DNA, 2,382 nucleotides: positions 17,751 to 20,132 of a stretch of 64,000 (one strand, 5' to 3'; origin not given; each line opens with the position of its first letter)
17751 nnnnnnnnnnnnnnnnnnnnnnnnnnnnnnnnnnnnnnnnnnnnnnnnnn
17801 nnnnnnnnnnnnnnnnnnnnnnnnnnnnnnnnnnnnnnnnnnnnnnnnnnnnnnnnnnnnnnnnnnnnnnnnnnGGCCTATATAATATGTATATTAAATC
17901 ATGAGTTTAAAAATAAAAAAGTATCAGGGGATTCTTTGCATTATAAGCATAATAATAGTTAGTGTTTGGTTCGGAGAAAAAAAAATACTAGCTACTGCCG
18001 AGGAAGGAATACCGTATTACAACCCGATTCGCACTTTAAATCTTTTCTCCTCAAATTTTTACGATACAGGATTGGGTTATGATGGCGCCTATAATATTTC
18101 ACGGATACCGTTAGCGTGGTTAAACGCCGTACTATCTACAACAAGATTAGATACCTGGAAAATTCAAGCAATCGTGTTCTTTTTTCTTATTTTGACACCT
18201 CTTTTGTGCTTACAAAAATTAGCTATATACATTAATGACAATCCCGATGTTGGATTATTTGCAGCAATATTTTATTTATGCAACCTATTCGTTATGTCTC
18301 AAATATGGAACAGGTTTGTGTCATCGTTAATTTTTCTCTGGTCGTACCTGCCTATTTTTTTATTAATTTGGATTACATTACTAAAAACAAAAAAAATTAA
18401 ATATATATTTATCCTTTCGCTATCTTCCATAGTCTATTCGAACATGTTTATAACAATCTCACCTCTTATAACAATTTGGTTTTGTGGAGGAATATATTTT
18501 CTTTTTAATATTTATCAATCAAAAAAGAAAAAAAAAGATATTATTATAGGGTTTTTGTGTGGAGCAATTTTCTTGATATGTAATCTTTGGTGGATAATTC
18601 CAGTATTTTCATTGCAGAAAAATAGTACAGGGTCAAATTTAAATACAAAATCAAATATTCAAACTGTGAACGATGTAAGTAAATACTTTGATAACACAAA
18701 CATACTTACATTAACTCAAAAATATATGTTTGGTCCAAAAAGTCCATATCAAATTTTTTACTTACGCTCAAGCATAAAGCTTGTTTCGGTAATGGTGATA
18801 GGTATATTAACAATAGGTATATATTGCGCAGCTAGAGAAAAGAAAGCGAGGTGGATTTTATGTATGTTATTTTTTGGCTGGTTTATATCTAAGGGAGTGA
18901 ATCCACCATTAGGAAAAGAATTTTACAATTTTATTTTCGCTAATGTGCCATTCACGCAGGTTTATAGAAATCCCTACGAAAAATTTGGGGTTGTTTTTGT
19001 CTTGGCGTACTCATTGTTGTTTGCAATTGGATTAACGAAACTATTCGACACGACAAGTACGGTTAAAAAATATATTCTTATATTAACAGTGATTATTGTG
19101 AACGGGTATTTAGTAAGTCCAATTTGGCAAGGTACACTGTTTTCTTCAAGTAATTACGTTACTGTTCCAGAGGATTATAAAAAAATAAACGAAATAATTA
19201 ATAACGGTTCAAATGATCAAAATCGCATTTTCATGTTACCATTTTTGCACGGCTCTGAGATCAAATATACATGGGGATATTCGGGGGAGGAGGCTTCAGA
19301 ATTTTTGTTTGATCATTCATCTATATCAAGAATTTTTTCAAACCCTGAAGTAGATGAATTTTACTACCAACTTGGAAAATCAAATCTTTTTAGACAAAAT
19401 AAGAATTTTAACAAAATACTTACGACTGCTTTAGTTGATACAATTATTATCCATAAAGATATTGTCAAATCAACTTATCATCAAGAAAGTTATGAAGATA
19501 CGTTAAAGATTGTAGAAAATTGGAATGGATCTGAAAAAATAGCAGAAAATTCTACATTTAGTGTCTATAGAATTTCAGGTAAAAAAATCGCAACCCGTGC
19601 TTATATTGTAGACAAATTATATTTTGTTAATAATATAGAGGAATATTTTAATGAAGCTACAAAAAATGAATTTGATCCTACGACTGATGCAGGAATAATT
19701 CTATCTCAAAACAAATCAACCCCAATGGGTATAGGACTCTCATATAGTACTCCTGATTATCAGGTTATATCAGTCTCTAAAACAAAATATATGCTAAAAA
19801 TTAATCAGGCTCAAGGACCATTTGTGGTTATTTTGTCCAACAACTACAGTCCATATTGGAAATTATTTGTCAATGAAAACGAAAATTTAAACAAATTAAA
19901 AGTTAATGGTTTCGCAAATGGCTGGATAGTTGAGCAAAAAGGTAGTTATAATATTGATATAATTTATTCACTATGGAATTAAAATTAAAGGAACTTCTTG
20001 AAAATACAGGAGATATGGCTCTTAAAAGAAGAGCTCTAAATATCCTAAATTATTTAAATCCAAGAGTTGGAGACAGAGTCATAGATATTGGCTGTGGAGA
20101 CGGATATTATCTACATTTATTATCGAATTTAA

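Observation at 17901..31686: Four tandem paralogous giant membrane proteins, each paired with a small SAM methyltransferase.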

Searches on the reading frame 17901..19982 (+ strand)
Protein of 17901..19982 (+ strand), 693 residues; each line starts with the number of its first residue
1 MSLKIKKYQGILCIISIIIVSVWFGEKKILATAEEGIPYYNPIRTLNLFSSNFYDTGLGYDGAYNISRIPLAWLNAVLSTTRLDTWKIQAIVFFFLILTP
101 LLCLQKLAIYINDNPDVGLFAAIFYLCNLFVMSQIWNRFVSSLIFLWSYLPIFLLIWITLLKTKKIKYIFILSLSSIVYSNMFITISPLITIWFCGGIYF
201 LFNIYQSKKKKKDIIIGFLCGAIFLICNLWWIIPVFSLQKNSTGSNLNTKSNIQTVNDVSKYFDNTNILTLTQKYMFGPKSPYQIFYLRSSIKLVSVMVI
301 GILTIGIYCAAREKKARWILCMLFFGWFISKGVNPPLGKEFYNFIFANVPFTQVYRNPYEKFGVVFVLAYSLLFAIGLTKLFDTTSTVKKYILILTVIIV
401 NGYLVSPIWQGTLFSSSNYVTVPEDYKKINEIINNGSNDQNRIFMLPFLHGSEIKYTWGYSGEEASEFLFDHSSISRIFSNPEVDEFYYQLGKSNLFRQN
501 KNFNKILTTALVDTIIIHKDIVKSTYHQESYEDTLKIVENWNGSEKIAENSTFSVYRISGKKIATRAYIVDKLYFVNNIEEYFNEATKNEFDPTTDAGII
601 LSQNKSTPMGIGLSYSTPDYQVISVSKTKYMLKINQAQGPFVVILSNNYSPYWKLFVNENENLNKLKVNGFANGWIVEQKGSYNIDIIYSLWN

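Call 5: search_protein_families(library=pfam, proteins=[window:17901-19982:+], max_evalue=0.1)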
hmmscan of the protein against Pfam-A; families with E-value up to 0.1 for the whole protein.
window:17901-19982:+ (693 aa): 1 family
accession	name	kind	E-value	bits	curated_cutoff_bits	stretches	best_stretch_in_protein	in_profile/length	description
PF11847.13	GT-C_AftD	-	2.7e-07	29.4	26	1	82-477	68-462/661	Alpha-(1->3)-arabinofuranosyltransferase, N-terminal GT-C domain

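Call 6: search_protein_families(library=ncbifam, proteins=[window:17901-19982:+], max_evalue=0.1)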
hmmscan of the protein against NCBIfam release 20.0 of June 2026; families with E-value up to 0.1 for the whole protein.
window:17901-19982:+ (693 aa): 0 families

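Call 8: search_solved_structures(query=window:17901-19982:+, max_evalue=1, show_alignments=1)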
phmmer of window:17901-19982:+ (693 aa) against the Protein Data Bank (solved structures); distinct sequences matched with E-value up to 1: 0.

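Call 10: find_homologous_proteins(query=window:17901-19982:+, max_evalue=0.001)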
Query window:17901-19982:+ (693 aa): 100 proteins with E <= 0.001 among 8000 candidates.
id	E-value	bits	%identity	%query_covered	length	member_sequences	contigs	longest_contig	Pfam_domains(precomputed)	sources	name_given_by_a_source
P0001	1.1e-174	601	41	99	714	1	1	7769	PF11847.14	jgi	jgi:hypothetical protein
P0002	6.2e-172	592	41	98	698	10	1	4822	PF11847.14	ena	-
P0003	2.5e-166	573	38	99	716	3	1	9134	PF11847.14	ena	-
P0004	5.8e-165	569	42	99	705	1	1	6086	PF11847.14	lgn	-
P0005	3.0e-162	560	39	99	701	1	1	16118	PF11847.14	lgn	-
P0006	1.4e-159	551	41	98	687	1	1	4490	PF11847.14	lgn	-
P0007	6.2e-154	532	38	99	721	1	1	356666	PF11847.14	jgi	jgi:hypothetical protein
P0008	8.8e-150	519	39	98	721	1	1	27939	PF11847.14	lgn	-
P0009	5.6e-149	516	39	100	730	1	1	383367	PF11847.14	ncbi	-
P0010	1.8e-142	495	37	98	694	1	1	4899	-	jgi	jgi:hypothetical protein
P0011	6.0e-139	483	36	98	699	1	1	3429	PF11847.14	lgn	-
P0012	1.6e-138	481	37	98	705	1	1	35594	PF11847.14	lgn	-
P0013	2.9e-135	471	37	98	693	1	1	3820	PF11847.14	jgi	jgi:hypothetical protein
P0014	1.1e-130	456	36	98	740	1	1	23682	PF11847.14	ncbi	-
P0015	4.6e-125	437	35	97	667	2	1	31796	-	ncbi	-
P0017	2.3e-123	431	33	98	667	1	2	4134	PF11847.14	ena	-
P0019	2.2e-120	422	34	98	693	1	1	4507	PF11847.14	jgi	jgi:hypothetical protein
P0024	1.3e-116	409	33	99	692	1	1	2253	PF11847.14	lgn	-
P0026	4.7e-112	394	40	68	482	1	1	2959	PF11847.14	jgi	-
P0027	7.7e-110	387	33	99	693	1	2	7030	PF11847.14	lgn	-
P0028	5.2e-108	381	34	98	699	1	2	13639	PF11847.14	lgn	-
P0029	1.7e-106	376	31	98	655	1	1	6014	PF11847.14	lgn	-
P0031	2.7e-100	355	32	97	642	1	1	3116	PF11847.14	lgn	-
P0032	2.6e-99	352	31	98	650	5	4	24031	PF11847.14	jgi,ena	-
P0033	1.1e-96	343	30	98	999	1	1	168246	PF13632.13,PF13641.13,PF11847.14,PF00535.33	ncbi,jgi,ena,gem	-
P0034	1.3e-92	330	31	98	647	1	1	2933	PF11847.14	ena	-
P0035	1.3e-91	326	29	98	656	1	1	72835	PF11847.14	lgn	-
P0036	6.7e-87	311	31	99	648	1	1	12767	PF11847.14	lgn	-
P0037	7.2e-87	311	30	99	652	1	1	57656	PF11847.14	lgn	-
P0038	5.1e-86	308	29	97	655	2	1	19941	PF11847.14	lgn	-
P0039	1.4e-84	303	30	100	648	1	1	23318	PF11847.14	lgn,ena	-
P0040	2.3e-84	302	32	99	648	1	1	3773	PF11847.14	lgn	-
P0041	1.6e-83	300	29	98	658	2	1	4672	PF11847.14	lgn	-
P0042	1.6e-83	300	30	100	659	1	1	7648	PF11847.14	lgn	-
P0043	4.0e-83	298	28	98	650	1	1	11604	PF11847.14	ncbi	-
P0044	1.8e-82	296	30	97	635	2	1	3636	PF11847.14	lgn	-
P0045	6.2e-82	294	30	97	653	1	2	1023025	PF11847.14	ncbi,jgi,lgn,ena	-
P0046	2.0e-75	273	28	98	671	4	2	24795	PF11847.14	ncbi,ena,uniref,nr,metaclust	ncbi:hypothetical protein A2955_01015 [Candidatus Woesebacteria bacterium RIFCSPLOWO2_01_FULL_37_19]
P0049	2.8e-71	259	29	100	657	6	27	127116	PF11847.14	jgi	-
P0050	1.3e-69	254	31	78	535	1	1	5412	PF11847.14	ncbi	-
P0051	1.1e-68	251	26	99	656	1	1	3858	PF11847.14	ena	-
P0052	3.6e-67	246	28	99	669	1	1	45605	PF11847.14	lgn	-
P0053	1.7e-66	243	28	97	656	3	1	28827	PF11847.14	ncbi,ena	-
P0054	4.5e-62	229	27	100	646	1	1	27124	PF11847.14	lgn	-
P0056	2.1e-53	200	27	96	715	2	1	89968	PF11847.14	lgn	-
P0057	2.9e-52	196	24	98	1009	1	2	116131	PF10111.15,PF13641.13,PF11847.14,PF00535.33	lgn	-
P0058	4.8e-52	196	28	99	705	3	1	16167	PF11847.14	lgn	-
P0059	7.8e-51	192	27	98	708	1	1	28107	PF11847.14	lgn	-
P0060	1.0e-50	191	28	78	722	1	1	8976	PF11847.14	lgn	-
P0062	1.8e-48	184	28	98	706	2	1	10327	PF11847.14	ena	-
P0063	1.9e-48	184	31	66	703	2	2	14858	PF11847.14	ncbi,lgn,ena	-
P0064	3.8e-48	183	27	98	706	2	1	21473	PF11847.14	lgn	-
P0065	4.5e-48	183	25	98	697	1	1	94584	PF11847.14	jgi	jgi:hypothetical protein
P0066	1.6e-47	181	27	99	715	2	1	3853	PF11847.14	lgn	-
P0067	2.2e-47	180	31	68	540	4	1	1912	PF11847.14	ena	-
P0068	4.6e-47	179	28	96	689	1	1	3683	PF11847.14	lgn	-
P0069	5.7e-47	179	29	76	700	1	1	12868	PF11847.14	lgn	-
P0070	1.1e-46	178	28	99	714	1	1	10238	PF11847.14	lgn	-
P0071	9.9e-46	175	26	96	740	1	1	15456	PF11847.14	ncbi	-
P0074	2.4e-44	170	27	77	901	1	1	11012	PF11847.14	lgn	-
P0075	3.6e-44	170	27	74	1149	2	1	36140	PF11847.14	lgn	-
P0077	3.6e-43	166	27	96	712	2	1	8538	PF11847.14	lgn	-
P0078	1.4e-42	164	27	96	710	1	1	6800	PF11847.14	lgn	-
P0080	1.3e-41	161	25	98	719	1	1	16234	PF11847.14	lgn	-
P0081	2.0e-41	161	27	98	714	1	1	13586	PF11847.14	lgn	-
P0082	4.6e-41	159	27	85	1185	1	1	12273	PF11847.14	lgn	-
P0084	4.4e-40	156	27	82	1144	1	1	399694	PF11847.14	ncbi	-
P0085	1.6e-39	154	26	74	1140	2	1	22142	PF11847.14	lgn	-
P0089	5.3e-36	143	27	74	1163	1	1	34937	PF11847.14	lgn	-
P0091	5.8e-34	136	25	81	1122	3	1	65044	PF11847.14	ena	-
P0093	2.4e-33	134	24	83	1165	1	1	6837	PF11847.14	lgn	-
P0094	3.9e-32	130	26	74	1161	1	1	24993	PF11847.14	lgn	-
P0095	2.6e-30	124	24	77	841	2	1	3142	PF11847.14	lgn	-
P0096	1.7e-29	121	29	62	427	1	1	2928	PF11847.14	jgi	jgi:hypothetical protein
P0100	9.1e-6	43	22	94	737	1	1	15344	PF11847.14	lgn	-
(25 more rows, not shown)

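Call 13: search_solved_structures(query=A1, max_evalue=1, show_alignments=2)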
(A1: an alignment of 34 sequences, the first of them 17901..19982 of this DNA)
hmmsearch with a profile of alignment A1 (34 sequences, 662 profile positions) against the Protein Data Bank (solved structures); distinct sequences matched with E-value up to 1: 5.
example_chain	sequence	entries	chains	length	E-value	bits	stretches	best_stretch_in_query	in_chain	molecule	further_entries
6w98_A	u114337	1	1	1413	2e-08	36.5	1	393-554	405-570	F5/8 type C domain-containing protein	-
6wbx_A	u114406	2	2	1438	2.1e-08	36.4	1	393-554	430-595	DUF3367 domain-containing protein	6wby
5ler_1A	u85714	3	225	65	0.024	16.4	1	292-338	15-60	Pilin | Type IV conjugative transfer system pilin TraA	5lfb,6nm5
9moq_A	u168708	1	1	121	0.087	14.5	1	294-338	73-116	Pilin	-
7jsv_A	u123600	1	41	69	0.34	12.6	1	298-338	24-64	Pilin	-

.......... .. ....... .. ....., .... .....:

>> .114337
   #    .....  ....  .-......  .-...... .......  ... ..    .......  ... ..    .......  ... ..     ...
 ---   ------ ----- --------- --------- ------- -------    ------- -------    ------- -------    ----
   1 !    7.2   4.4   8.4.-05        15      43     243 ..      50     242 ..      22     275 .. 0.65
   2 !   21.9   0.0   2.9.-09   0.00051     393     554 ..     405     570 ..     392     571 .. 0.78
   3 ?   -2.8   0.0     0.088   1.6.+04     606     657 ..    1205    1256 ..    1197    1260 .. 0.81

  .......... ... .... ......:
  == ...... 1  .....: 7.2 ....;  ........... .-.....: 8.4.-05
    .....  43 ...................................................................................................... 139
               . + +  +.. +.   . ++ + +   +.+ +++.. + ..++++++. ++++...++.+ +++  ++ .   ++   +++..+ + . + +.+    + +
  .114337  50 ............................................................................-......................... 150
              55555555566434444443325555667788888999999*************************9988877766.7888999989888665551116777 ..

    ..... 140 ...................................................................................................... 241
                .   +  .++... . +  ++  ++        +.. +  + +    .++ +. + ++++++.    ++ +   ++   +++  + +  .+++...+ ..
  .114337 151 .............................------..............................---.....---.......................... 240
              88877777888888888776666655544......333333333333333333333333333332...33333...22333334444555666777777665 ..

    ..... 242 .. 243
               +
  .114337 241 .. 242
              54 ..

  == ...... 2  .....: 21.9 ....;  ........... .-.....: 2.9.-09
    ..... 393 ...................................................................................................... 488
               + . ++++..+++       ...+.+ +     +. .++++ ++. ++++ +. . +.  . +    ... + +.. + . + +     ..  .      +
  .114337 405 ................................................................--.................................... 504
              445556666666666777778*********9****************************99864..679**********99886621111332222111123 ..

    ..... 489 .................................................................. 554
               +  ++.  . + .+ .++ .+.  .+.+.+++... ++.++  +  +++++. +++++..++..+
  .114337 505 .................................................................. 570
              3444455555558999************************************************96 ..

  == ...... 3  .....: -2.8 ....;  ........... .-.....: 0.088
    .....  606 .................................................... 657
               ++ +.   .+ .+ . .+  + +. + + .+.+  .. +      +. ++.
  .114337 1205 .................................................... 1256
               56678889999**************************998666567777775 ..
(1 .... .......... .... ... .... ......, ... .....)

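Call 23: predict_structure(alignment_id=A1)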
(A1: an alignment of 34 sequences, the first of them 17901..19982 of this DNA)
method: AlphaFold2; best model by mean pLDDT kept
length: 693 residues; sequences in the alignment: 34
mean_pLDDT: 89.7   pTM: 0.88
mean pLDDT of the five models: 89.7, 89.6, 87.7, 87.4, 87.1
residues with pLDDT >= 90: 453; 70-90: 207; 50-70: 33; < 50: 0
segments of 3 or more residues with pLDDT < 50: none
pLDDT, mean of each block of 10 residues (from residue 1): 86 95 90 82 90 87 87 96 95 97 94 92 95 89 96 97 94 96 91 96 93 93 93 79 64 92 92 86 87 93 97 93 97 95 93 91 97 96 77 87 83 71 93 90 87 82 86 84 80 85 93 95 78 92 94 92 89 93 94 94 76 85 93 93 93 91 90 93 95 67
secondary structure, 60 per line:
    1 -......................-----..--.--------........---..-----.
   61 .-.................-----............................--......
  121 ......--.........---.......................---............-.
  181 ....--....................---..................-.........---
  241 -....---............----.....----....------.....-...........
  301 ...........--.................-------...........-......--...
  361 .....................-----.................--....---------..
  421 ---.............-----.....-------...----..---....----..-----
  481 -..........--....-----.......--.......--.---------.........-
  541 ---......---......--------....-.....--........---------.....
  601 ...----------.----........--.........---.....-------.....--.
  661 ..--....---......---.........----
elements in order (helices of 4 or more, strands of 3 or more residues): H2-23 H42-49 H63-79 H85-112 H115-126 H129-137 H141-163 H167-178 H180-184 H187-206 H210-227 H229-237 H242-245 H249-260 H265-269 H274-277 H284-288 H290-311 H314-330 H338-348 H350-355 H358-381 H387-403 H406-409 H424-436 E442-446 E454-456 H466-469 H482-491 H494-497 H503-509 E512-518 H531-539 E544-549 E553-558 E567-570 E572-576 H579-586 E596-600 E619-626 E629-637 E641-645 E653-657 E660-662 E665-668 E672-677 E681-689

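Call 29: fold_search(model_id=the predicted structure, library=pdb)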
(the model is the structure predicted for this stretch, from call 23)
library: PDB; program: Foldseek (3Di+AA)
matches with E <= 10: 340; with E <= 0.001: 20
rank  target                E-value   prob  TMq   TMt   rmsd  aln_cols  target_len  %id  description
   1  6w98_A                1.5e-14  1.00  0.65  0.36  18.3       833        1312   11  Single-Particle Cryo-EM Structure of Arabinofuranosyltransferase AftD from Mycobacteria (released 2020-05-13)
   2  6wby                  5.5e-14  1.00  0.61  0.35  18.6       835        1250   10  Single-Particle Cryo-EM Structure of Arabinofuranosyltransferase AftD from Mycobacteria, Mutant R1389S Class 2 (released 2020-05-13)
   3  6wbx                  9.7e-12  1.00  0.54  0.31  20.3       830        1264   10  Single-Particle Cryo-EM Structure of Arabinofuranosyltransferase AftD from Mycobacteria, Mutant R1389S Class 1 (released 2020-05-13)
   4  9n9j_I                1.2e-06  1.00  0.37  0.37  16.3       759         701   11  Structure of a GRP94 folding intermediate engaged with a CCDC134- and FKBP11-bound secretory translocon (released 2025-11-19)
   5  6gxc_A                1.3e-06  1.00  0.40  0.40  20.1       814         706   14  Bacterial oligosaccharyltransferase PglB in complex with an inhibitory peptide and a reactive lipid-linked oligosaccha (released 2018-11-14)
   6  6ezn_F                1.5e-06  1.00  0.44  0.47  12.4       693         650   11  Cryo-EM structure of the yeast oligosaccharyltransferase (OST) complex (released 2018-01-17)
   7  8b6l_I                1.8e-06  1.00  0.40  0.40  15.6       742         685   11  Subtomogram average of the human Sec61-TRAP-OSTA-translocon (released 2022-12-07)
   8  8agc_A                2.9e-06  1.00  0.41  0.41  14.1       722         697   12  Structure of yeast oligosaccharylransferase complex with lipid-linked oligosaccharide and non-acceptor peptide bound (released 2022-12-07)
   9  7zlh_A                3.0e-06  1.00  0.43  0.45  10.6       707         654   10  Cryo-EM structure of C-mannosyltransferase CeDPY19, in apo state, bound to CMT2-Fab and anti-Fab nanobody (released 2023-01-11)
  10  6s7t_A                3.9e-06  1.00  0.45  0.44  13.8       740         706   10  Cryo-EM structure of human oligosaccharyltransferase complex OST-B (released 2019-12-18)
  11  3rce_A                4.1e-06  1.00  0.45  0.45  21.7       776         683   14  Bacterial oligosaccharyltransferase PglB (released 2011-06-15)
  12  5ogl_A                5.3e-06  1.00  0.42  0.41  16.2       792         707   13  Structure of bacterial oligosaccharyltransferase PglB in complex with an acceptor peptide and an lipid-linked oligosac (released 2017-10-25)
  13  6c26_A                5.8e-06  1.00  0.44  0.46  14.0       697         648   12  The Cryo-EM structure of a eukaryotic oligosaccharyl transferase complex (released 2018-01-31)
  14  8pn9_A                8.6e-06  1.00  0.39  0.41  12.8       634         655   11  Structure of human oligosaccharyltransferase OST-A complex bound to NGI-1 (released 2024-05-08)
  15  6ftg_5                1.2e-05  1.00  0.40  0.43  14.9       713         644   10  Subtomogram average of OST-containing ribosome-translocon complexes from canine rough microsomal membranes (released 2018-03-21)
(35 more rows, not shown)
